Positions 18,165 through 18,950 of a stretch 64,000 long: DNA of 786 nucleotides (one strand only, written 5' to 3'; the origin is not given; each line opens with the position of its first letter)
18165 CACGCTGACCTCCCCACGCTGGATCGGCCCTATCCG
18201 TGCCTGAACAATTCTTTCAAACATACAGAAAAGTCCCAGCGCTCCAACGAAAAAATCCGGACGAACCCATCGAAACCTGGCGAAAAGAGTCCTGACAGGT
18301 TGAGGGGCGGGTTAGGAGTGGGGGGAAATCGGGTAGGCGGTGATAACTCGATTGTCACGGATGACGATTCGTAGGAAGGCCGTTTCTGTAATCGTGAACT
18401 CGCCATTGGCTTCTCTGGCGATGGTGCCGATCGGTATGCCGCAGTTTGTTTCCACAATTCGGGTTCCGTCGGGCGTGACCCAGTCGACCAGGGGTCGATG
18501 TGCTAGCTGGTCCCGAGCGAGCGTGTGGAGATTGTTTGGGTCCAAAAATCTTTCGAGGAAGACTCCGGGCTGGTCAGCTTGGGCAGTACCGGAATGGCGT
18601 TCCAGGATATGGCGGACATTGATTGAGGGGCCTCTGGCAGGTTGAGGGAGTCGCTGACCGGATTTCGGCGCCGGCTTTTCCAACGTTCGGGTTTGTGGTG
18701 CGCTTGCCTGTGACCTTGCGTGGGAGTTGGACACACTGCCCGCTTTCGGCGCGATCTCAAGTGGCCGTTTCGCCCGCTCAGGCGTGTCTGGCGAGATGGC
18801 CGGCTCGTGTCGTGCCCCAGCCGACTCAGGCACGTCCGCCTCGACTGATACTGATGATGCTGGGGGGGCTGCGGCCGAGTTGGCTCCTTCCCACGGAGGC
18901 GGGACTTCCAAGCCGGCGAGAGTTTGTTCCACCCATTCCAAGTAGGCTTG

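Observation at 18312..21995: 1,227 aa secreted protein: double NHL propeller + 300 aa coiled-coil + unknown C-terminal globular domain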

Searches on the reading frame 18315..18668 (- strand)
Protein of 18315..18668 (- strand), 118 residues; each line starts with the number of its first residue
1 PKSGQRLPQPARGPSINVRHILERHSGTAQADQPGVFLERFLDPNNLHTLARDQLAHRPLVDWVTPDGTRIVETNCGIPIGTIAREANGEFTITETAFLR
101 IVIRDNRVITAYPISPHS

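Call 10: find_homologous_proteins(query=window:18315-18668:-, max_evalue=0.01)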
Query seq(118 aa): 1 candidates shared short words with the query, none scored E <= 0.01.

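Call 14: search_solved_structures(query=window:18315-18668:-, max_evalue=10, show_alignments=2)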
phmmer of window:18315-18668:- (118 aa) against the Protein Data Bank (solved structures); distinct sequences matched with E-value up to 10: 1.
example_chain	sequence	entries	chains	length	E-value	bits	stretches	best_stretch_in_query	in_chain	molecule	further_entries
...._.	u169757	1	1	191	1.6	12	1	24-81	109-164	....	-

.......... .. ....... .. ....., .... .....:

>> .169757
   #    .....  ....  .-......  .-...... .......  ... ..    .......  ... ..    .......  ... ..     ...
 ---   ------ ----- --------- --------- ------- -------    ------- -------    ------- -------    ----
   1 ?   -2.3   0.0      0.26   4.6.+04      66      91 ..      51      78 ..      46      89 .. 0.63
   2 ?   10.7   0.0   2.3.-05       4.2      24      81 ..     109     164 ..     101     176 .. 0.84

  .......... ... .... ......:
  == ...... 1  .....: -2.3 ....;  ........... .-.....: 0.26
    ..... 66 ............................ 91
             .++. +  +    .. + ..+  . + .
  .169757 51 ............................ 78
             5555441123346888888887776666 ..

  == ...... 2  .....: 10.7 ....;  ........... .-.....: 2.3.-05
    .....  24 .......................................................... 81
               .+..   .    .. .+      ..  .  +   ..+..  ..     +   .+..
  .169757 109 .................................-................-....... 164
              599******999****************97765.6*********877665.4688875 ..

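Call 18: predict_structure(protein=window:18315-18668:-)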
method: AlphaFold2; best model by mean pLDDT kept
length: 118 residues; sequences in the alignment: 1
mean_pLDDT: 59.1   pTM: 0.50
mean pLDDT of the five models: 59.1, 55.7, 50.9, 47.1, 38.6
residues with pLDDT >= 90: 0; 70-90: 38; 50-70: 41; < 50: 39
segments of 3 or more residues with pLDDT < 50: 1-36
pLDDT, mean of each block of 10 residues (from residue 1): 37 35 42 45 63 71 84 71 57 64 80 61
secondary structure, 60 per line:
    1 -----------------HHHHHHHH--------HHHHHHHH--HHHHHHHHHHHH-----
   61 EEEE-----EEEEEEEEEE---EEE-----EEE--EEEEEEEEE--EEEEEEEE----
elements in order: H18-25 H34-41 H44-55 E61-64 E70-79 E83-85 E91-93 E96-104 E107-114

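Call 20: search_protein_representatives(protein=window:18315-18668:-)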
Query: 118 residues. Proteins with E-value up to 0.001 (for the whole library): 10; up to 1e-10: 4; up to 1e-30: 1. The best 10 are listed.
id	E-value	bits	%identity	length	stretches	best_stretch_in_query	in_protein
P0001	1.5e-72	257.4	100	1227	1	1-118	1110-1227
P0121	4.0e-20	88.3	44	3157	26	71-97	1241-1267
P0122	7.2e-14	68.1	44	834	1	14-116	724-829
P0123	1.8e-11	60.3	42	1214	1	16-114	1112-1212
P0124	6.2e-10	55.4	43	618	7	46-81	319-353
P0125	4.4e-09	52.6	38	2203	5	70-106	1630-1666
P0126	3.2e-07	46.6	29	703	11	38-77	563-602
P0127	2.8e-05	40.4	36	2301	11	11-37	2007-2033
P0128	3.4e-04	36.9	42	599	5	46-78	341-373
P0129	9.4e-04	35.4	41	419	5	56-79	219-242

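Call 24: find_homologous_proteins(query=A1, max_evalue=0.01)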
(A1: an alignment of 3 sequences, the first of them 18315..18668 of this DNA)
Query A1 (3 sequences): 483 candidates shared short words with the query, none scored E <= 0.01.

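Call 26: find_encoding_contigs(protein=P0123, flank=10000, max_places=4)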
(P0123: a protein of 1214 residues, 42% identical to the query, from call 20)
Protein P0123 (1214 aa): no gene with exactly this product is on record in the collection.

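Call 27: find_encoding_contigs(protein=P0122, flank=10000, max_places=4)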
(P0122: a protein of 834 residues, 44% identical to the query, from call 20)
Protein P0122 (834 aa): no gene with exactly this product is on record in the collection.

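Call 29: find_related_loci(query=A1, collection=genome_contigs, flank=10000)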
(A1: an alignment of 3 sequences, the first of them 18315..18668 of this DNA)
Query A1 (118 aa) in genome_contigs; peptide patterns used: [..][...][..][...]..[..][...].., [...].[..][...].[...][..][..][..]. (x = any residue, [..] = any of these).
119 stretches matched a pattern, but none encodes a relative of the query by tblastn (E <= 1e-3).

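Call 31: search_solved_structures(query=A1, max_evalue=10, show_alignments=3)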
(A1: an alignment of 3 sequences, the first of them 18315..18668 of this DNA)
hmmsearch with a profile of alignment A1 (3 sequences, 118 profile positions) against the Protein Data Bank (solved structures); distinct sequences matched with E-value up to 10: 0.

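Call 33: find_related_loci(query=A1, collection=metagenome_contigs, flank=10000)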
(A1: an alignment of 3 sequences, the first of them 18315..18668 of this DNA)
Query A1 (118 aa) in metagenome_contigs; peptide patterns used: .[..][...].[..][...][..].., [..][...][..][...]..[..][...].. (x = any residue, [..] = any of these).
45 stretches matched a pattern, but none encodes a relative of the query by tblastn (E <= 1e-3).

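Call 34: fold_search(model_id=the predicted structure, library=pdb)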
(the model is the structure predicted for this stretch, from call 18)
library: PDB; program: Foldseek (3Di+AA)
matches with E <= 10: 686; with E <= 0.001: 0
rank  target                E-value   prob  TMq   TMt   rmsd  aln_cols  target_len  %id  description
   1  4pjg_C                2.4e-01  0.07  0.13  0.07  15.4       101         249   12  Structure of human MR1-Ac-6-FP in complex with human MAIT B-F3-C1 TCR (released 2014-07-02)
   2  9iqd_A                3.0e-01  0.23  0.21  0.21   6.3        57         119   16  Apo-MicM,homologous of AkaM, SnoaL-like protein (released 2025-07-16)
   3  2ihf                  3.9e-01  0.13  0.20  0.13  12.9        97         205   11  Crystal structure of deletion mutant delta 228-252 R190A of the single-stranded DNA binding protein from Thermus aquatic (released 2007-01-02)
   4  3sku_D                4.7e-01  0.13  0.17  0.12  13.7        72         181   12  Herpes simplex virus glycoprotein D bound to the human receptor nectin-1 (released 2011-10-12)
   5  1woc_A                5.0e-01  0.11  0.19  0.21  11.2        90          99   11  Crystal structure of PriB (released 2005-01-25)
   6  3k8a_B                5.0e-01  0.09  0.17  0.19  11.3        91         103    6  Neisseria gonorrhoeae PriB (released 2010-01-12)
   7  3f8h_A                5.3e-01  0.15  0.23  0.21   7.1        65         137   18  Crystal structure of a putative polyketide cyclase (tm1040_3560) from silicibacter sp. tm1040 at 2.00 A resolution (released 2008-11-25)
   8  5wqv_A                5.7e-01  0.08  0.16  0.19  10.5        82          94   10  Crystal structure of PriB mutant - S55A (released 2017-11-29)
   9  5odp_A                5.7e-01  0.07  0.15  0.17  10.4        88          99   11  Salinibacter ruber Single-Strand Binding protein D17K D71K mutant (released 2018-08-01)
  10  7o00_BBB              5.7e-01  0.04  0.14  0.10  15.8        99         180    8  Crystal structure of HLA-DR4 in complex with a HSP70 peptide (released 2022-05-11)
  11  1txy_A                6.0e-01  0.09  0.17  0.20  10.7        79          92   11  E. coli PriB (released 2004-11-16)
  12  6a5h_A                6.4e-01  0.15  0.28  0.23   7.5        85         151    8  The structure of [4+2] and [6+4] cyclase in the biosynthetic pathway of unidentified natural product (released 2019-02-06)
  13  6a5h_B                6.4e-01  0.14  0.27  0.23   8.1        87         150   11  The structure of [4+2] and [6+4] cyclase in the biosynthetic pathway of unidentified natural product (released 2019-02-06)
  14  4fdb                  6.8e-01  0.09  0.18  0.21  10.7        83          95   16  Three-dimensional structure of the protein prib from ralstonia solanacearum at the resolution 1.8a. northeast structural (released 2013-02-13)
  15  7dep_B                6.8e-01  0.09  0.19  0.21   9.8        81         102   11  S. aureus SsbB with 5-FU (released 2020-12-23)
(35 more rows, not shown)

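Call 35: predict_structure(alignment_id=A1)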
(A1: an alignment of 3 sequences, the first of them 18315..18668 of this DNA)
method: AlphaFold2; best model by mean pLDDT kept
length: 118 residues; sequences in the alignment: 3
mean_pLDDT: 73.0   pTM: 0.65
mean pLDDT of the five models: 73.0, 72.5, 67.8, 65.7, 61.2
residues with pLDDT >= 90: 42; 70-90: 36; 50-70: 8; < 50: 32
segments of 3 or more residues with pLDDT < 50: 1-32
pLDDT, mean of each block of 10 residues (from residue 1): 41 41 36 67 84 93 93 94 76 86 89 79
secondary structure, 60 per line:
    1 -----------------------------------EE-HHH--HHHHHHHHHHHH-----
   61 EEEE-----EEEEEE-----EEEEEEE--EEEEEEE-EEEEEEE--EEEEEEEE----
elements in order: H44-55 E61-64 E70-75 E81-87 E90-96 E98-104 E107-114

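Call 39: fold_search(model_id=the predicted structure, library=pdb)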
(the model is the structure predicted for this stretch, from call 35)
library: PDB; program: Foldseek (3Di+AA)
matches with E <= 10: 501; with E <= 0.001: 0
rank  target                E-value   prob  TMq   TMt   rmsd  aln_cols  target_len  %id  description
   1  5e3e_D                1.0e-01  0.96  0.47  0.48   4.7       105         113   16  Crystal structure of CdiA-CT/CdiI complex from Y. kristensenii 33638 (released 2015-11-25)
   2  8yi8_A                1.6e-01  0.54  0.24  0.22  10.7        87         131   16  The complex structure of SdnG with product (released 2025-10-22)
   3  7xsi_B                1.7e-01  0.47  0.25  0.23  10.7        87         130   15  SdnG, a Diels Alderase catalyzed the formation of norbornene skeleton in Sordarin biosynthetic pathway (released 2022-12-28)
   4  8yhm_A                1.7e-01  0.41  0.23  0.21  10.6        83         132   16  The structure of SdnG covalently binding with the cope rearrangement product (released 2025-10-22)
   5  5e3e_B                1.8e-01  0.90  0.42  0.43   5.1        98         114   14  Crystal structure of CdiA-CT/CdiI complex from Y. kristensenii 33638 (released 2015-11-25)
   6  8yi8_C                1.8e-01  0.35  0.23  0.20  11.0        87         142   15  The complex structure of SdnG with product (released 2025-10-22)
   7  7xsi_A                1.9e-01  0.47  0.25  0.23  10.1        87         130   16  SdnG, a Diels Alderase catalyzed the formation of norbornene skeleton in Sordarin biosynthetic pathway (released 2022-12-28)
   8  3k8a_B                2.3e-01  0.12  0.14  0.16  11.2        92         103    9  Neisseria gonorrhoeae PriB (released 2010-01-12)
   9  8yia_B                2.6e-01  0.38  0.25  0.21  10.8        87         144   15  The selenomethionine contained structure of SdnG (released 2025-10-22)
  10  3k8a_A                2.6e-01  0.21  0.13  0.15   7.8        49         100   14  Neisseria gonorrhoeae PriB (released 2010-01-12)
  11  1v1q_B                2.6e-01  0.20  0.13  0.14   7.8        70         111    8  Crystal structure of PriB- a primosomal DNA replication protein of Escherichia coli (released 2004-10-25)
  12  6ppq_A                2.7e-01  0.18  0.13  0.21  10.1        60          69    8  Structure of S. pombe Lsm1-7 with RNA, polyuridine with 3' adenosine (released 2020-06-17)
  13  8yhg_B                2.9e-01  0.41  0.24  0.22  10.7        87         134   16  The complex structure of SdnG with its analogue of substrate (released 2025-10-22)
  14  6n7x_M                3.1e-01  0.18  0.20  0.23  11.9        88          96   14  S. cerevisiae U1 snRNP (released 2019-07-24)
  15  9v8i_B                3.7e-01  0.96  0.48  0.52   3.5        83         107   18  Crystal structure for YxiD-YxxD toxin-immunity protein complex from Bacillus subtilis 6633. (released 2025-12-24)
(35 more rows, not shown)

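Call 45: search_protein_families(library=pfam, alignment_id=A1, max_evalue=10)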
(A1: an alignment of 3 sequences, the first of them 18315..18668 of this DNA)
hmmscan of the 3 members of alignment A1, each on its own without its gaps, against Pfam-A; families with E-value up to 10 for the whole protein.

A. member 1, window:18315-18668:- (118 aa): 0 families

B. families by the number of members that match (of 3 scanned): 1 family
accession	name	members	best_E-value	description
PF18431.6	RNAse_A_bac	2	0.0016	Bacterial CdiA-CT RNAse A domain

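Call 46: search_protein_families(library=pfam, proteins=[window:18315-18626:-], max_evalue=10)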
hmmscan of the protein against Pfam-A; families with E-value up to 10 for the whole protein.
seq(104 aa): 0 families

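Call 61: search_protein_families(library=pfam, proteins=[P0122, P0123], max_evalue=1)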
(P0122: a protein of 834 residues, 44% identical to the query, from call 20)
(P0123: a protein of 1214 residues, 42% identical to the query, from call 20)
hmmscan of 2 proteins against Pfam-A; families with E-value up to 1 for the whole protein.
P0122 (834 aa): 7 families
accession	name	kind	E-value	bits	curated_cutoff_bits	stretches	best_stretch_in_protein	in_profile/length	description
PF01436.27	NHL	-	3.5e-22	77.7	20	4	138-163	3-28/28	NHL repeat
PF25021.1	TEN_NHL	-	4.4e-10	39.5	27.1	2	236-312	265-353/357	Teneurin NHL domain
PF24684.1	Vgb_lyase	-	8.4e-05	21.9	50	1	138-314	14-164/290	Virginiamycin B lyase family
PF08450.18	SGL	-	0.00016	21.8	26.3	1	144-355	8-201/246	SMP-30/Gluconolactonase/LRE-like region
PF03088.22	Str_synth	-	0.012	16.2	25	0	152-179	31-58/89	Strictosidine synthase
PF02393.21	US22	-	0.16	12.5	35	0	291-314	80-104/124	US22 like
PF03807.23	F420_oxidored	-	0.94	10.6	21.6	0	396-458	14-82/94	NADP oxidoreductase coenzyme F420-dependent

P0123 (1214 aa): 13 families
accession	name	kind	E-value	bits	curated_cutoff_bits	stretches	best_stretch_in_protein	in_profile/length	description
PF01436.27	NHL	-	2.5e-65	213.9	20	11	286-311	1-26/28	NHL repeat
PF25021.1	TEN_NHL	-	7.2e-56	190.1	27.1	9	162-219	130-185/357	Teneurin NHL domain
PF24684.1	Vgb_lyase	-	4.8e-14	52.3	50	2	288-417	98-211/290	Virginiamycin B lyase family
PF08450.18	SGL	-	3.6e-12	46.9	26.3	2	59-208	84-218/246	SMP-30/Gluconolactonase/LRE-like region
PF13449.12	Phytase-like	-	2.4e-10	41.2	27.6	0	291-320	72-101/284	Esterase-like activity of phytase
PF20067.5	SSL_N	-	2.7e-07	30.8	18.9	0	178-191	25-38/46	Strictosidine synthase-like, N-terminal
PF06739.17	SBBP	-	6.4e-06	26.5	20.5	2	174-190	13-29/38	Beta-propeller repeat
PF01731.26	Arylesterase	-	3.1e-05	24.5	21.3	0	114-141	51-78/86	Arylesterase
PF02393.21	US22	-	3.5e-05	24.3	35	0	502-525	82-105/124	US22 like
PF23500.1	DUF7133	-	0.0079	16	27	0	235-310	137-211/385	Domain of unknown function (DUF7133)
PF01314.23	AFOR_C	-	0.099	12.2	27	1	995-1054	141-195/385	Aldehyde ferredoxin oxidoreductase, domains 2 & 3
PF06977.17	SdiA-regulated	-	0.14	11.8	21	0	552-570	221-239/249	SdiA-regulated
PF07359.16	LEAP-2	-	0.23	11.8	27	0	830-874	23-67/77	Liver-expressed antimicrobial peptide 2 precursor (LEAP-2)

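Call 99: fold_search(model_id=the predicted structure, library=viral)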
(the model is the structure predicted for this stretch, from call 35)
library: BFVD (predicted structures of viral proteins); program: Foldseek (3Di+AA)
matches with E <= 10: 710; with E <= 0.001: 0
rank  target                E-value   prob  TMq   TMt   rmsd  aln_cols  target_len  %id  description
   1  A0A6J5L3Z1            3.8e-02  0.77  0.23  0.28   9.3        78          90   10  Uncharacterized protein [uncultured Caudovirales phage]
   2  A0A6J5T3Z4            4.0e-02  0.87  0.25  0.32   9.9        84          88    8  Uncharacterized protein [uncultured Caudovirales phage]
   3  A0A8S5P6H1            1.7e-01  0.80  0.44  0.15   6.2       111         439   16  Minor capsid protein [Siphoviridae sp. ctgEn20]
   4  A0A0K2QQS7            2.0e-01  0.18  0.18  0.13  12.7        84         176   14  Uncharacterized protein [Ralstonia phage RSF1]
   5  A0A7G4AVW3            2.7e-01  0.15  0.19  0.25  13.6        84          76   15  Uncharacterized protein [Streptomyces phage Coruscant]
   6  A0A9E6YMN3            3.2e-01  0.77  0.29  0.42   7.6        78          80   15  Lipoprotein SmpA/OmlA domain-containing protein [Pseudomonas phage PP9W2]
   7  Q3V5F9                3.4e-01  0.85  0.23  0.29   5.4        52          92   15  Gp36 [Corynebacterium phage BFK20]
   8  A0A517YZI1            3.4e-01  0.13  0.16  0.14  18.1        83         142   14  (no name in the UniProt tables at hand)
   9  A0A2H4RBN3            3.8e-01  0.12  0.20  0.21  13.4       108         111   11  Uncharacterized protein [Sulfolobus ellipsoid virus 1]
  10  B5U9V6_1              3.8e-01  0.08  0.16  0.03  17.4        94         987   12  Nudix hydrolase domain-containing protein [Lentinula edodes mycovirus HKB]
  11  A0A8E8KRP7            3.8e-01  0.07  0.15  0.06  16.2       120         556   11  ORF2 [Bemisia tabaci nege-like virus 1]
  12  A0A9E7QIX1            4.3e-01  0.13  0.14  0.13  12.0        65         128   15  (no name in the UniProt tables at hand)
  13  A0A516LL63            4.5e-01  0.47  0.26  0.32   8.2        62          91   10  (no name in the UniProt tables at hand)
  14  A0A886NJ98            4.5e-01  0.38  0.21  0.09   7.1        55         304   14  (no name in the UniProt tables at hand)
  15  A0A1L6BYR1            4.5e-01  0.33  0.19  0.33  12.3        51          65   12  Uncharacterized protein [Mycobacterium phage MrMagoo]
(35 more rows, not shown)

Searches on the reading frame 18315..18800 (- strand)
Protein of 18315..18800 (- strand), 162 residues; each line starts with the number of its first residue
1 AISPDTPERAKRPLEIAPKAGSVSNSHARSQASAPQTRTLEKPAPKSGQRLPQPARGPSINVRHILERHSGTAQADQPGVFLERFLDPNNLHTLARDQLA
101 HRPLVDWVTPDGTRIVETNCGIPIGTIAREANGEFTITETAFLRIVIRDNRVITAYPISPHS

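Call 5: search_protein_families(library=pfam, proteins=[window:18315-18800:-], max_evalue=1)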
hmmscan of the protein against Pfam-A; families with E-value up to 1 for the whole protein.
window:18315-18800:- (162 aa): 0 families

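Call 8: search_protein_families(library=pfam, proteins=[window:18315-18740:-], max_evalue=10)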
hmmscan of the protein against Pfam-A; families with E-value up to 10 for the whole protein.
window:18315-18740:- (142 aa): 0 families

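Call 9: search_protein_families(library=ncbifam, proteins=[window:18315-18740:-], max_evalue=1)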
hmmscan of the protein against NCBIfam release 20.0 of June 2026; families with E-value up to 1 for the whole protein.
window:18315-18740:- (142 aa): 0 families
